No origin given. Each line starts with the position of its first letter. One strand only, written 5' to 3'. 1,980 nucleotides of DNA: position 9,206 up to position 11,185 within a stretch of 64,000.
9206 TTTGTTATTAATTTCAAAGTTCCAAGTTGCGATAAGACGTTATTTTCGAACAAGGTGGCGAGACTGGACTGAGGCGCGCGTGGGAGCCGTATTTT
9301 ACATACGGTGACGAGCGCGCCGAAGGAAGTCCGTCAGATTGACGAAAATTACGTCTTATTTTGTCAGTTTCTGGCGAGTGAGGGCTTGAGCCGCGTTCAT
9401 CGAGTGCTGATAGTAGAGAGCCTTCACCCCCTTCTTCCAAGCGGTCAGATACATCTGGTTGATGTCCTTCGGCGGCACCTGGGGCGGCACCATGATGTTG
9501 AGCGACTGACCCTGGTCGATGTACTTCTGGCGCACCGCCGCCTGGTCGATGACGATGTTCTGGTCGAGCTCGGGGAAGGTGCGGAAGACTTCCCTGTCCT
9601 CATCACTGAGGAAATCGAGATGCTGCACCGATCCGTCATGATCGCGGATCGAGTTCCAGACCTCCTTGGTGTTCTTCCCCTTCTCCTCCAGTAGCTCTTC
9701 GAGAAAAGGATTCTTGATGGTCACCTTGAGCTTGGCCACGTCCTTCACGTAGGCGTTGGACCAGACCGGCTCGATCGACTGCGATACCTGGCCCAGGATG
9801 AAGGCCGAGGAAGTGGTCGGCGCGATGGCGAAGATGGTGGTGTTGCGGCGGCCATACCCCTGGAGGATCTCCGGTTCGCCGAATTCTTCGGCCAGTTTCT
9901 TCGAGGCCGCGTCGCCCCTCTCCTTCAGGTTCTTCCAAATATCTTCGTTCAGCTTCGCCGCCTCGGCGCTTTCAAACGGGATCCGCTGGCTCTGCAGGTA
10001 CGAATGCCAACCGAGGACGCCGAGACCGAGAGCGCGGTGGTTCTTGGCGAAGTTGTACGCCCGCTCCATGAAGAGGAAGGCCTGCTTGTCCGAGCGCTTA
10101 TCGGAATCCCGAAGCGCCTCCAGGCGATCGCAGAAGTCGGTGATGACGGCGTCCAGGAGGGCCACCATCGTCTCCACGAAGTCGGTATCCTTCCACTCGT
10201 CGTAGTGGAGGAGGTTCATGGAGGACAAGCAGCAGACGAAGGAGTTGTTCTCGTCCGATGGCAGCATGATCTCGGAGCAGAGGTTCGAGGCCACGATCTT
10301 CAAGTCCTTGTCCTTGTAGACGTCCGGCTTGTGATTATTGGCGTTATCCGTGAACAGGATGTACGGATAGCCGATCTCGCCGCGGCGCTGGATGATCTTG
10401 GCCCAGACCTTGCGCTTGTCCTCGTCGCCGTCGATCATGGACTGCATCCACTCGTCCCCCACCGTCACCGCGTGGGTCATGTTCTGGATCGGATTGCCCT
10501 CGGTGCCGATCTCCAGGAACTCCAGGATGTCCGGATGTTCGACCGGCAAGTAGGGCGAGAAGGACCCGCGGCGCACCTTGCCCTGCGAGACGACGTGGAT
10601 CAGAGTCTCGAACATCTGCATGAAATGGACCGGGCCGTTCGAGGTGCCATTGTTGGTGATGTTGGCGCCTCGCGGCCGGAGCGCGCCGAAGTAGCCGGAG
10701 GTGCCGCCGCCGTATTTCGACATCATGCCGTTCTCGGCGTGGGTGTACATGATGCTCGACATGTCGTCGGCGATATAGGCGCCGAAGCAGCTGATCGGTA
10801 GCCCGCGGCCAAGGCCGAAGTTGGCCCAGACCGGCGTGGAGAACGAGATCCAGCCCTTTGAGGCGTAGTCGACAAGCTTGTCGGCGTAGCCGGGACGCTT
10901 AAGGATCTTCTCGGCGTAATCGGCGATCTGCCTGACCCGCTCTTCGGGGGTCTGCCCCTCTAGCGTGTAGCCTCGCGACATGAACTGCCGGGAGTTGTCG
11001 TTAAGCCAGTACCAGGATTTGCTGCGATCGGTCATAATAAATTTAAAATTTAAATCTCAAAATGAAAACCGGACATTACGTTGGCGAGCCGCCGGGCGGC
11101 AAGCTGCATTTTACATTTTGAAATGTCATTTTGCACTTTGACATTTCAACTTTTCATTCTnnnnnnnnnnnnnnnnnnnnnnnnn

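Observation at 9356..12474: Class I RNR with the ATP-cone on the radical-generating beta subunit and a cone-less alpha subunit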

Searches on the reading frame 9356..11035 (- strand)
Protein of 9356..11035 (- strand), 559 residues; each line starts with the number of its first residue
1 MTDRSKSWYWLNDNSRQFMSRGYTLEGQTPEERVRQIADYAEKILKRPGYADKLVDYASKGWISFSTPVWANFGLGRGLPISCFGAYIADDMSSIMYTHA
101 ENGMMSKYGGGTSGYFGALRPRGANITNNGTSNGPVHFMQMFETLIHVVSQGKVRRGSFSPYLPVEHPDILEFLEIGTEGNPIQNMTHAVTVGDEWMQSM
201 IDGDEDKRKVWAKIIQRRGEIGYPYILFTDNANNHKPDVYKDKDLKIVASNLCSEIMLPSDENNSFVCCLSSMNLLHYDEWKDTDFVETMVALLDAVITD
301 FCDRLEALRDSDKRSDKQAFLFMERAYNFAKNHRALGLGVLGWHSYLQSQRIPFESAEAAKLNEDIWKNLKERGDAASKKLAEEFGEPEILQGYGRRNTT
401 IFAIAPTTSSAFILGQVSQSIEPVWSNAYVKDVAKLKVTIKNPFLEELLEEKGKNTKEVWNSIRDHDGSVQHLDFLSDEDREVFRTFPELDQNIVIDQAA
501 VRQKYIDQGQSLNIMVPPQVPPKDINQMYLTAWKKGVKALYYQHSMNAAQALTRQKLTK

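Call 3: search_protein_families(library=pfam, proteins=[window:9356-11035:-], max_evalue=0.01)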
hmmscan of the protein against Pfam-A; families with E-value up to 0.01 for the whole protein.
window:9356-11035:- (559 aa): 2 families
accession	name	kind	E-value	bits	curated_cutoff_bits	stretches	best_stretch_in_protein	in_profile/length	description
PF02867.20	Ribonuc_red_lgC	-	7.9e-96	322.2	23.9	3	392-542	374-522/523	Ribonucleotide reductase, barrel domain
PF00317.26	Ribonuc_red_lgN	-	2.2e-05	24.9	28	1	11-77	3-76/77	Ribonucleotide reductase, all-alpha domain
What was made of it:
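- Checked: Its Pfam hits are only the barrel domain and a weak all-alpha N domain (call 3).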

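Call 4: search_protein_families(library=ncbifam, proteins=[window:9356-11035:-], max_evalue=0.01)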
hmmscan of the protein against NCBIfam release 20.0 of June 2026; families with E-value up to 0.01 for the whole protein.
window:9356-11035:- (559 aa): 20 families
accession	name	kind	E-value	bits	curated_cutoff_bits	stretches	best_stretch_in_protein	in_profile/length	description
TIGR02510.1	NrdE-prime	equivalog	2.3e-234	779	602.25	1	5-555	12-551/560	ribonucleoside-diphosphate reductase subunit alpha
NF006577.0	PRK09102.1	equivalog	6.7e-216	718.2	620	1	5-553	19-577/604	ribonucleoside-diphosphate reductase subunit alpha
TIGR02506.1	NrdE_NrdA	equivalog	1.2e-100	337.8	341.05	3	392-545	461-615/616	ribonucleoside-diphosphate reductase subunit alpha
TIGR02504.1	NrdJ_Z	equivalog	3e-72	244.1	399.95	2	50-387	48-403/606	adenosylcobalamin-dependent ribonucleoside-diphosphate reductase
NF005544.0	PRK07207.1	equivalog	1.5e-63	214.9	965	3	392-551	759-916/965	ribonucleoside-diphosphate reductase subunit alpha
NF006417.0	PRK08665.1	equivalog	4.3e-59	200.5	961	1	68-555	82-576/759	vitamin B12-dependent ribonucleotide reductase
NF009029.0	PRK12365.1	equivalog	6.1e-56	190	1350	3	389-549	839-997/1046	ribonucleoside-diphosphate reductase subunit alpha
NF005010.0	PRK06406.1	subfamily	7.6e-52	176.5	1125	1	68-553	237-726/771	vitamin B12-dependent ribonucleotide reductase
NF006665.0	PRK09209.1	equivalog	5.6e-49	167.1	1057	4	60-199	214-358/761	ribonucleoside-diphosphate reductase subunit alpha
NF005483.0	PRK07088.1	equivalog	6.4e-44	150.2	1214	3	479-545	685-751/764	ribonucleoside-diphosphate reductase subunit alpha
TIGR04170.1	RNR_1b_NrdE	exception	2.9e-43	148.1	750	3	51-176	131-258/698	class 1b ribonucleoside-diphosphate reductase subunit alpha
NF005101.0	PRK06539.1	equivalog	8.5e-43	146.4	988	3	395-550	613-765/822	ribonucleoside-diphosphate reductase subunit alpha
NF009028.0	PRK12364.1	equivalog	4e-42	144.2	1377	3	46-179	279-413/842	ribonucleoside-diphosphate reductase subunit alpha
NF006279.0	PRK08447.1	equivalog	1.3e-38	133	1082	3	481-547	703-770/789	ribonucleoside-diphosphate reductase subunit alpha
NF005122.0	PRK06556.1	equivalog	2.2e-37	128.3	859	3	60-176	137-255/960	vitamin B12-dependent ribonucleotide reductase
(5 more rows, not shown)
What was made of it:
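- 9356..11035 (-): nrdA: cone-less class Id catalytic subunit (559 aa). TIGR02510 at 779 bits (call 4).
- On Class Id RNR, NrdAi catalytic subunit: 779 bits against a cut-off of 602; PRK09102 at 718 against 620 (call 4).
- Checked: It matches NCBIfam TIGR02510 'NrdE-prime' at 779 bits against a cut-off of 602 (call 4).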

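Call 24: search_solved_structures(query=window:9356-11035:-, max_evalue=1e-10, show_alignments=1)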
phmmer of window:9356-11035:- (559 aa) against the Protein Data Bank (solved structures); distinct sequences matched with E-value up to 1e-10: 30.
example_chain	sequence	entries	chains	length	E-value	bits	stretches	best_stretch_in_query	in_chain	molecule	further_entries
6dqx_A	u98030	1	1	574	1.1e-211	707.3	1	7-557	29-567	Ribonucleoside-diphosphate reductase, alpha chain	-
6dqw_A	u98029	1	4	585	1.4e-184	617.8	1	6-553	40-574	Ribonucleoside-diphosphate reductase, alpha chain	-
5im3_A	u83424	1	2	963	8.9e-51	176.1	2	394-549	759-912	Ribonucleoside-diphosphate reductase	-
3hnc_A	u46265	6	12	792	8.4e-48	166.3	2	391-551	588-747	Ribonucleoside-diphosphate reductase large subunit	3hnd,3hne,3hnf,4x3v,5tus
5d1y_A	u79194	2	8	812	9.4e-48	166.1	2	391-551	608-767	Ribonucleoside-diphosphate reductase large subunit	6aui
2wgh_A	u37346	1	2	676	1.8e-47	165.2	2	391-543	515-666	RIBONUCLEOSIDE-DIPHOSPHATE REDUCTASE LARGE SUBUNIT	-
6l3r_A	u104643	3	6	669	2.3e-47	164.9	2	391-542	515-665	Ribonucleoside-diphosphate reductase large subunit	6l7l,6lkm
1zyz_A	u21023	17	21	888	2.9e-41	144.7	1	392-551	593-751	Ribonucleoside-diphosphate reductase large chain 1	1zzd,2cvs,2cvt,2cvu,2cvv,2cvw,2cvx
3tb9_A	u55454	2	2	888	7.8e-41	143.3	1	392-551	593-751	Ribonucleoside-diphosphate reductase large chain 1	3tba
3s8a_A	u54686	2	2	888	1.7e-40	142.2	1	392-551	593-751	Ribonucleoside-diphosphate reductase large chain 1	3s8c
7agj_A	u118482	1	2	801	3.7e-37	131.2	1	41-199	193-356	Ribonucleoside-diphosphate reductase subunit alpha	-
9l6o_F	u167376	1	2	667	2.6e-29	105.3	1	50-179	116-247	Ribonucleoside-diphosphate reductase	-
1pem_A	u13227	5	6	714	1.8e-27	99.2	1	51-179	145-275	Ribonucleoside-diphosphate reductase 2 alpha chain | RIBONUCLEOSIDE-DIPHOSPHATE REDUCTASE 2 ALPHA SUBUNIT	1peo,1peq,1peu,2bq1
1xje_A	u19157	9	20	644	3.9e-27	98.1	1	82-180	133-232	ribonucleotide reductase, B12-dependent | Ribonucleoside-diphosphate reductase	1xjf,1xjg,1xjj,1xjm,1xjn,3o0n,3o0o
1xjk_A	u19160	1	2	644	5.6e-27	97.6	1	82-180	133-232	ribonucleotide reductase, B12-dependent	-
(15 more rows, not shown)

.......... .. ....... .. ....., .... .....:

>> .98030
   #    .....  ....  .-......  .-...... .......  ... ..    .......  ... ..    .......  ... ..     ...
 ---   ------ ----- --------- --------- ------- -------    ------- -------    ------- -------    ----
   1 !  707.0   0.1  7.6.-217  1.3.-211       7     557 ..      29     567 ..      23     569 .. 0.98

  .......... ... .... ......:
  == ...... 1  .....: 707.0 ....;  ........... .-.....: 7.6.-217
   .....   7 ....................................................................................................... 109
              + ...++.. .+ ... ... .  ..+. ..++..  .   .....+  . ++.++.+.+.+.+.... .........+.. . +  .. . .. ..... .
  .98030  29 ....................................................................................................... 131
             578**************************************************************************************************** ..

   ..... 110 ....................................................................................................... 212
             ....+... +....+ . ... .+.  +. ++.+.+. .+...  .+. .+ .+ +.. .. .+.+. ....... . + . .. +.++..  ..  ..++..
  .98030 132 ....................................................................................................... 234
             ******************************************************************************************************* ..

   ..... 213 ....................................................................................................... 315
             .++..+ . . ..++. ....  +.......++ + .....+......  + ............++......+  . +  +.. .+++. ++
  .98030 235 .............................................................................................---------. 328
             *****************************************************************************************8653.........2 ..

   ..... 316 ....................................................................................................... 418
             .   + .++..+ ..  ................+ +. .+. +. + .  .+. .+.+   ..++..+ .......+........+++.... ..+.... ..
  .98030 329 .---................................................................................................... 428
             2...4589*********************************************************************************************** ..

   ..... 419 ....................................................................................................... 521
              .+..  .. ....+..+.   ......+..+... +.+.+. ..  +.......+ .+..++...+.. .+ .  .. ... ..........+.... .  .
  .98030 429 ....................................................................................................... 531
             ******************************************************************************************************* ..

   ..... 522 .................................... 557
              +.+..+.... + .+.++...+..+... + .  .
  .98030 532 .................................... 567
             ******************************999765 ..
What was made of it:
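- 9356..11035 (-): 707 bits to 6DQX (call 24).
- On Class Id RNR, NrdAi catalytic subunit: Best PDB hits are 6DQX and 6DQW (call 24).
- Closest known: Flavobacterium johnsoniae and Actinobacillus ureae class Id RNR. Same: They share the minimal cone-less alpha (call 24).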

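Call 40: search_protein_representatives(protein=window:9356-11035:-)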
Query: 559 residues. Proteins with E-value up to 0.001 (for the whole library): 12858; up to 1e-10: 7555; up to 1e-30: 1574. The best 150 are listed.
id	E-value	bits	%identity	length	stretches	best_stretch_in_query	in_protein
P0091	1.4e-209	713.6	57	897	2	248-558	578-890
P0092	2.3e-205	699.6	59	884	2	152-557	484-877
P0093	1.8e-203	693.4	58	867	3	150-556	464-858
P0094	1.2e-194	664.2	57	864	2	149-558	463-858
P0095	2.9e-192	656.4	56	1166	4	254-556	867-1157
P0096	2.4e-183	627.0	54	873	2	5-403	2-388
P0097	4.3e-183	626.1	53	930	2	248-556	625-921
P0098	2.2e-182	623.8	56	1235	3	7-254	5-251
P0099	2.9e-182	623.4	55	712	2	5-289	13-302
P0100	5.7e-182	622.4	53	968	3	249-557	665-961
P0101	5.4e-181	619.2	52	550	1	6-552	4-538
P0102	1.0e-180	618.3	53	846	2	146-553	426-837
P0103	1.5e-177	607.9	54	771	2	7-254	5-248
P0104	7.0e-171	585.8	51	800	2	249-555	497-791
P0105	1.5e-170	584.7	54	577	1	34-557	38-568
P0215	2.3e-106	372.9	38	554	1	8-545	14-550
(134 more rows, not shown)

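Call 52: find_homologous_proteins(query=window:9356-11035:-, max_evalue=1e-30)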
Query window:9356-11035:- (559 aa): 8000 proteins with E <= 1e-30 among 8000 candidates; the best 120 are listed.
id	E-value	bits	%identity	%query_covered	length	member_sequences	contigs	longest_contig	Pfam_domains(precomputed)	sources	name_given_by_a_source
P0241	0.0e+0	1213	92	100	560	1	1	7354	PF02867.21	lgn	-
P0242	0.0e+0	1212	92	100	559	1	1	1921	PF02867.21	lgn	-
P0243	0.0e+0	1209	91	100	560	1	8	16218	PF02867.21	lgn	-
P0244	0.0e+0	1207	91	100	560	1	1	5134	PF02867.21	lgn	-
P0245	0.0e+0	1202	90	100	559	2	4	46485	PF02867.21,PF00317.27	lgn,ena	-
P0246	0.0e+0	1200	90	100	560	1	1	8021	PF02867.21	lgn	-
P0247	0.0e+0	1198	90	100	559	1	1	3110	PF02867.21,PF00317.27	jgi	jgi:ribonucleoside-diphosphate reductase alpha chain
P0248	0.0e+0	1198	90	100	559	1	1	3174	PF02867.21,PF00317.27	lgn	-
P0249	0.0e+0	1192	89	100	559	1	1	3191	PF02867.21,PF00317.27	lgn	-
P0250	0.0e+0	1190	90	100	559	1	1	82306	PF02867.21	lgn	-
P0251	0.0e+0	1187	90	100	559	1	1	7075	PF02867.21,PF00317.27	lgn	-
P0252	0.0e+0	1185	90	100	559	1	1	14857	PF02867.21,PF00317.27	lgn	-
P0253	0.0e+0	1184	90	100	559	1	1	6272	PF02867.21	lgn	-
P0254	0.0e+0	1183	89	100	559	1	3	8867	PF02867.21,PF00317.27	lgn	-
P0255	0.0e+0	1180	89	100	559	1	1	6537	PF02867.21,PF00317.27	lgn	-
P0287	0.0e+0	1107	82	100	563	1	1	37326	PF02867.21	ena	-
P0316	1.5e-288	976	72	100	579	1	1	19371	PF02867.21,PF00317.27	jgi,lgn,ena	-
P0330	5.9e-287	971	73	100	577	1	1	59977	PF02867.21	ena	-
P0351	3.2e-285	965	73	99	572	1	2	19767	PF02867.21,PF00317.27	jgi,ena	-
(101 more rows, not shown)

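Call 54: find_encoding_contigs(protein=P0330, flank=3000, max_places=1)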
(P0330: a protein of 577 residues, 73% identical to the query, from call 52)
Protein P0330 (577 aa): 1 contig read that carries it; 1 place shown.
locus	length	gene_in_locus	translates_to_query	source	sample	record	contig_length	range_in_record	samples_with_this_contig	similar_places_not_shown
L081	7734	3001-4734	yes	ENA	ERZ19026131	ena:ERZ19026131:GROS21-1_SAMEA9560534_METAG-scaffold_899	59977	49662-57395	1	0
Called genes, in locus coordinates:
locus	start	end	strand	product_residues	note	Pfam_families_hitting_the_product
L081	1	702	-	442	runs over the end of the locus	PF21799:MurD-like_N, PF08245:Mur_ligase_M, PF02875:Mur_ligase_C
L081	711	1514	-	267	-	PF01177:Asp_Glu_race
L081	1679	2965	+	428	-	PF03477:ATP-cone, PF00268:Ribonuc_red_sm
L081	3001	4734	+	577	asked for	PF02867:Ribonuc_red_lgC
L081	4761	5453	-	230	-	PF01996:F420_ligase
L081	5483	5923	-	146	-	-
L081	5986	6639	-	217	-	PF02592:Vut_1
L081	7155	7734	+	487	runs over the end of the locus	PF22660:RS_preATP-grasp-like, PF02222:ATP-grasp, PF02786:CPSase_L_D2 (weak), PF21244:PurT_C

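Call 55: find_encoding_contigs(protein=P0351, flank=3000, max_places=1)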
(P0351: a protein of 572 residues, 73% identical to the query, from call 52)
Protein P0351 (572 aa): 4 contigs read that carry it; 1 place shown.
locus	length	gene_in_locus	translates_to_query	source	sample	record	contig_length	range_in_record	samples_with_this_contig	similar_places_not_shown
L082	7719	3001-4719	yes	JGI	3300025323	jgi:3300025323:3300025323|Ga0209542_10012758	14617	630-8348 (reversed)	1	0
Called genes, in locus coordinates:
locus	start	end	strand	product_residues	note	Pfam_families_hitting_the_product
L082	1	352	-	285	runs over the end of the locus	PF12760:Zn_ribbon_IS1595, PF12762:DDE_Tnp_IS1595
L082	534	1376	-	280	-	PF12686:DUF3800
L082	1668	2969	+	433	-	PF03477:ATP-cone, PF00268:Ribonuc_red_sm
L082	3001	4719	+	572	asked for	PF00317:Ribonuc_red_lgN, PF02867:Ribonuc_red_lgC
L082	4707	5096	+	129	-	PF14478:DUF4430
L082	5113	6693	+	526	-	PF14478:DUF4430 (weak)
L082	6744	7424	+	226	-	-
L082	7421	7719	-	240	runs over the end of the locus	PF01996:F420_ligase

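Call 56: find_encoding_contigs(protein=P0316, flank=3000, max_places=1)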
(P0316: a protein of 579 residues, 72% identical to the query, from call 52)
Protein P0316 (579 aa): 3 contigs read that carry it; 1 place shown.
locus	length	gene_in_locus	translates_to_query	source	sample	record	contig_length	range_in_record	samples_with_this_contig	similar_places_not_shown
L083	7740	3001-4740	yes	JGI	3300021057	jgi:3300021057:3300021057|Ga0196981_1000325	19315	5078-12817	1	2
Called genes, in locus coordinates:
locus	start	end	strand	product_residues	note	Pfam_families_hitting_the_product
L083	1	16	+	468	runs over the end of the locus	PF01225:Mur_ligase, PF08245:Mur_ligase_M, PF02875:Mur_ligase_C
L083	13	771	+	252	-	-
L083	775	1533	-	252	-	PF01177:Asp_Glu_race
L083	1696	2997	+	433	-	PF03477:ATP-cone, PF00268:Ribonuc_red_sm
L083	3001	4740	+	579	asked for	PF00317:Ribonuc_red_lgN, PF02867:Ribonuc_red_lgC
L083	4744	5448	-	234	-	PF01996:F420_ligase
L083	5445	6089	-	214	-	PF02592:Vut_1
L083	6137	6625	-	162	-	-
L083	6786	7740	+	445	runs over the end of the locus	PF00512:HisKA, PF02518:HATPase_c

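Call 57: find_encoding_contigs(protein=P0287, flank=3000, max_places=1)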
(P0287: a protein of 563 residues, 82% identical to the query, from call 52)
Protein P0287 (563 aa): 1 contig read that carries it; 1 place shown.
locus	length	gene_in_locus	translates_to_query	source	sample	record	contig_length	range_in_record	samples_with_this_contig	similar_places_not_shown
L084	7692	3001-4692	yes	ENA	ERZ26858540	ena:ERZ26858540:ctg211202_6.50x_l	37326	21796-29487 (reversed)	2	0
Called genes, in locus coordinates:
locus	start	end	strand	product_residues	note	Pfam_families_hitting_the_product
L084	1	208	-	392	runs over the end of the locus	PF04955:HupE_UreJ, PF13795:HupE_UreJ_2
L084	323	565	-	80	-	-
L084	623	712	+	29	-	-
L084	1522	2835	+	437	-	PF03477:ATP-cone, PF00268:Ribonuc_red_sm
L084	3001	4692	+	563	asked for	PF02867:Ribonuc_red_lgC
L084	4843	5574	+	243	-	PF03372:Exo_endo_phos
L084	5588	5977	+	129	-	PF01243:PNPOx_N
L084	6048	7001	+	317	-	PF00413:Peptidase_M10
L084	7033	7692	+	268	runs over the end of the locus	PF04402:SIMPL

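Call 71: find_encoding_contigs(protein=P0215, flank=3000, max_places=2)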
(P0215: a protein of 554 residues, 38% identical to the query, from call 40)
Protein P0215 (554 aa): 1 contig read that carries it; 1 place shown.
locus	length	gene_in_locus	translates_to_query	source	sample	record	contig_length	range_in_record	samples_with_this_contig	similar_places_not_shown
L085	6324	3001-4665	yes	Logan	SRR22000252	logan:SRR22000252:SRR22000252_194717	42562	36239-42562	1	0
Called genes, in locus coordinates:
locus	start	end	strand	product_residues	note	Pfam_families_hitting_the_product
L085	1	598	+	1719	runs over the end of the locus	-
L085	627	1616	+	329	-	PF00268:Ribonuc_red_sm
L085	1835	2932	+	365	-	PF14239:RRXRR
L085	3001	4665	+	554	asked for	PF00317:Ribonuc_red_lgN (weak), PF02867:Ribonuc_red_lgC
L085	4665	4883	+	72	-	-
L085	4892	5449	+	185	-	PF05869:Dam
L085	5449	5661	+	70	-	-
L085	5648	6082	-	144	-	-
